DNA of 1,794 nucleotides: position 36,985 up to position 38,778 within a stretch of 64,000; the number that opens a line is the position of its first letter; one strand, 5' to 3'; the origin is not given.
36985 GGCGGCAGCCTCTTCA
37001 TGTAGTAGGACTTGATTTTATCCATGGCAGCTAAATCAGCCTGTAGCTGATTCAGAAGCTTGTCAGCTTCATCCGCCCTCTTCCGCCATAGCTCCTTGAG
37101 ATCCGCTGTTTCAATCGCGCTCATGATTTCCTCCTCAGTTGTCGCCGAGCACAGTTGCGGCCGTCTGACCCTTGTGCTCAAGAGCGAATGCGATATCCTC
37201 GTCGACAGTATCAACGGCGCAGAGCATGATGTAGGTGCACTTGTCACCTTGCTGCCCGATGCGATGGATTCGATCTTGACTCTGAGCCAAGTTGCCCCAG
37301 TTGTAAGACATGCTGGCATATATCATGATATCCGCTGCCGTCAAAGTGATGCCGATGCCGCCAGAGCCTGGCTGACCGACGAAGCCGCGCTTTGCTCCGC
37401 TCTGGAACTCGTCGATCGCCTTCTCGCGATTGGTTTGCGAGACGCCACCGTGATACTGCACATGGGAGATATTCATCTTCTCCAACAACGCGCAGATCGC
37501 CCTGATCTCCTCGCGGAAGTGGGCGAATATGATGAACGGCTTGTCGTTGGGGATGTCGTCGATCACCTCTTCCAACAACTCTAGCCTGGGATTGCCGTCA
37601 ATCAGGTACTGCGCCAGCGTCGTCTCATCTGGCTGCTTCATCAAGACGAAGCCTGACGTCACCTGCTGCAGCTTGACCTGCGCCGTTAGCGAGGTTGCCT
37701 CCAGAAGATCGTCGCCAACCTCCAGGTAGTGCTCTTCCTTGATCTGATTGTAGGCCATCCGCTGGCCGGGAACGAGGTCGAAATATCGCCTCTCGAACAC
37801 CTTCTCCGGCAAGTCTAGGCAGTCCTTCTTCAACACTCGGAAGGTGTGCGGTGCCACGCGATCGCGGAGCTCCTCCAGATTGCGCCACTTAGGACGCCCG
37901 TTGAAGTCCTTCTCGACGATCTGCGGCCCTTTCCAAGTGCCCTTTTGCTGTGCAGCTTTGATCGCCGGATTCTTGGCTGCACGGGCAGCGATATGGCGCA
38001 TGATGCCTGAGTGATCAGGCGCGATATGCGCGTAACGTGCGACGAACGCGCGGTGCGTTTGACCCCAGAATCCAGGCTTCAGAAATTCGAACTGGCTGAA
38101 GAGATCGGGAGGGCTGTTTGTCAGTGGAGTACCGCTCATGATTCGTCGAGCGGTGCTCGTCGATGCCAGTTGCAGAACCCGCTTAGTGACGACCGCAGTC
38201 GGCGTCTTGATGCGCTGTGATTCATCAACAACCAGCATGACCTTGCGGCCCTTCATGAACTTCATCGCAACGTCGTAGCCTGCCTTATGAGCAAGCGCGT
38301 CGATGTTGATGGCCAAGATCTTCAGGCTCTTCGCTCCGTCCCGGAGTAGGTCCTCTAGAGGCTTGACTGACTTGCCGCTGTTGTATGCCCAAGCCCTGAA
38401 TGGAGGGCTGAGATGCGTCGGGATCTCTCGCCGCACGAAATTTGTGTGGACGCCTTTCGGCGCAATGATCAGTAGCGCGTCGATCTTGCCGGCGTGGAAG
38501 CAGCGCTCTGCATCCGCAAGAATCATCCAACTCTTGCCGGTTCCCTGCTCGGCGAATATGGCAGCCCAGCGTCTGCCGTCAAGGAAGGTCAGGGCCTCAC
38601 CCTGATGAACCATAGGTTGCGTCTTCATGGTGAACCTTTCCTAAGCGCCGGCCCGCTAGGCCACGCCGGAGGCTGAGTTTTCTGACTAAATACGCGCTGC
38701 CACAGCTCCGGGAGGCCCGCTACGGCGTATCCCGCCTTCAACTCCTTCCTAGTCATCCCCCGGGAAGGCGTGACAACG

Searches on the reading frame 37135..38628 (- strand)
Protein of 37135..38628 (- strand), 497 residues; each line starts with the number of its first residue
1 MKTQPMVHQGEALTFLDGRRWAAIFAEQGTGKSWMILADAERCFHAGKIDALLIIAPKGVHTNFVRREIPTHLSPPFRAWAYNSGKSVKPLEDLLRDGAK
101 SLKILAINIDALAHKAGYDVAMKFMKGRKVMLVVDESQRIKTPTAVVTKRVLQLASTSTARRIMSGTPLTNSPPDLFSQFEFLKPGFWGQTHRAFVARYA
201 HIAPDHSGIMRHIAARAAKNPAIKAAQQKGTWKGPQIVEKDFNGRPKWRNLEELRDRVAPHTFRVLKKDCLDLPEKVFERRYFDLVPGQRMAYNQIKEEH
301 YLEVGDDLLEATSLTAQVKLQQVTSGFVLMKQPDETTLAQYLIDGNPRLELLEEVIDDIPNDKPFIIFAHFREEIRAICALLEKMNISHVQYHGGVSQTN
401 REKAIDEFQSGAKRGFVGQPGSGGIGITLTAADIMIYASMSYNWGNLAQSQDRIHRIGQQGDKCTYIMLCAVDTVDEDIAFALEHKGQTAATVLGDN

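Call 45: search_protein_families(library=pfam, max_evalue=0.01, proteins=[window:37135-38628:-])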
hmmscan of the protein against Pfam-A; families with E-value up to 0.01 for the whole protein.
window:37135-38628:- (497 aa): 3 families
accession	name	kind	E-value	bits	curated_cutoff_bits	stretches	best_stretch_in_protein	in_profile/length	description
PF00176.29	SNF2-rel_dom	-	5.3e-19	68.9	24.9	1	26-320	24-281/290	SNF2-related domain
PF00271.37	Helicase_C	-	2.6e-14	53.8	23.5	1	350-458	4-110/110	Helicase conserved C-terminal domain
PF04851.21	ResIII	-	8.1e-05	23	22.5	1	17-143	21-140/164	Type III restriction enzyme, res subunit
